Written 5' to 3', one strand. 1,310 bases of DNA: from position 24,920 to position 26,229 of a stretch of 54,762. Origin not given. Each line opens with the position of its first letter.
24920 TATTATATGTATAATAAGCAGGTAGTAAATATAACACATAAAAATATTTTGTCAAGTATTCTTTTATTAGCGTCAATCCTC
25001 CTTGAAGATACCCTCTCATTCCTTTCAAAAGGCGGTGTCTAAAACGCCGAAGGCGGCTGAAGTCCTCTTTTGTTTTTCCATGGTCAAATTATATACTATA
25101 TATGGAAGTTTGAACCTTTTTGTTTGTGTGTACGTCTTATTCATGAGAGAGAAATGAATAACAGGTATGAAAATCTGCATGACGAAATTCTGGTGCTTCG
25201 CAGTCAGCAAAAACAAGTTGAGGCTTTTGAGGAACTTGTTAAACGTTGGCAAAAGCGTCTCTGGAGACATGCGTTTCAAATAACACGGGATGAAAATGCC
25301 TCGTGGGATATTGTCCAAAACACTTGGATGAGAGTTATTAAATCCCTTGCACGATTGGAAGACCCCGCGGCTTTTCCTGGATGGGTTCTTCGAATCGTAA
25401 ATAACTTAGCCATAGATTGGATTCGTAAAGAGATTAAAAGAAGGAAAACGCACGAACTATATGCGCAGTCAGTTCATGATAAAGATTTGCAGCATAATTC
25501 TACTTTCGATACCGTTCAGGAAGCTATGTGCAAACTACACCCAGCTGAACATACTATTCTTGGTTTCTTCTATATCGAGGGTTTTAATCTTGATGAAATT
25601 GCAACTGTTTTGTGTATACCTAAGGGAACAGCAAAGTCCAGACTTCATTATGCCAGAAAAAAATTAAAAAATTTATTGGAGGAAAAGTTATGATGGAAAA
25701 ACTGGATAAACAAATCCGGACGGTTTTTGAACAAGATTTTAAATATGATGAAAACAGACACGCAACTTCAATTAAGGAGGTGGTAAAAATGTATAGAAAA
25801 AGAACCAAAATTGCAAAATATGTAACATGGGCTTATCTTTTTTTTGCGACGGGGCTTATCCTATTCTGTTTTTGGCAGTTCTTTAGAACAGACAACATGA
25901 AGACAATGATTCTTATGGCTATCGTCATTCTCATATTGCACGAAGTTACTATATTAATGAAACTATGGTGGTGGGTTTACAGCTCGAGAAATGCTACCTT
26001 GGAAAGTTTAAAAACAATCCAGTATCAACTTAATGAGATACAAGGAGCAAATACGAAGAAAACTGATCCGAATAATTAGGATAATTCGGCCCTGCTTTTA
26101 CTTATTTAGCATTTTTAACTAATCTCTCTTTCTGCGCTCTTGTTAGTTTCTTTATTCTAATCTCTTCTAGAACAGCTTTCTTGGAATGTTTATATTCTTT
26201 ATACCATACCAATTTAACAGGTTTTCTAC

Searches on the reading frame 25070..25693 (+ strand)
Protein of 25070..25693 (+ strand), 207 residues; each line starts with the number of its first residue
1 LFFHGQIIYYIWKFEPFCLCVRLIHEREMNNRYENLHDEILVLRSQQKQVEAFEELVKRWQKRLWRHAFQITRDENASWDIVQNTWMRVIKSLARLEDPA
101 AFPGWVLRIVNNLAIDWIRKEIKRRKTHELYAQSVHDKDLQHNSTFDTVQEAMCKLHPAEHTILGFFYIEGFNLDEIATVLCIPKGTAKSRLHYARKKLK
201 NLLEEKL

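Call 11: search_protein_families(library=pfam, proteins=[window:25070-25693:+], max_evalue=0.001)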
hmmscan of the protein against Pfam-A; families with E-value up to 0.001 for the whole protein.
window:25070-25693:+ (207 aa): 4 families
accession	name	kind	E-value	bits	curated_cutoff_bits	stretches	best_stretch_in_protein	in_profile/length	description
PF04542.20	Sigma70_r2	-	5.3e-14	52.2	24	1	56-121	1-68/71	Sigma-70 region 2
PF04545.22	Sigma70_r4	-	7.5e-09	35.4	24.1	1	152-200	1-49/50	Sigma-70, region 4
PF08281.18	Sigma70_r4_2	-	1.3e-08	34.7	25.7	1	149-199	4-54/54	Sigma-70, region 4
PF07638.17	Sigma70_ECF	-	5.8e-07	30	21.1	1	52-202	26-182/185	ECF sigma factor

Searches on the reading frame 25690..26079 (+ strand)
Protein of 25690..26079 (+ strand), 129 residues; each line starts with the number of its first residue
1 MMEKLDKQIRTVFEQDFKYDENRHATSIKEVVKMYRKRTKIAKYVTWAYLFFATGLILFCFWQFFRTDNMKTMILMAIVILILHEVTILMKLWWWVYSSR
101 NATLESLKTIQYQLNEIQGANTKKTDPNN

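Call 11: search_protein_families(library=pfam, proteins=[window:25690-26079:+], max_evalue=0.001)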
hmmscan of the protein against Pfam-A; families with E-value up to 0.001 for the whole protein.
window:25690-26079:+ (129 aa): 2 families
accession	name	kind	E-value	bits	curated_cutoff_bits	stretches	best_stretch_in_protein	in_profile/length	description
PF20556.3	DUF6768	-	3.9e-14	52.9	27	1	2-119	1-120/123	Family of unknown function (DUF6768)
PF06011.17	TRP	-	0.00061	19.2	28.5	1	40-105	197-260/426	Transient receptor potential (TRP) ion channel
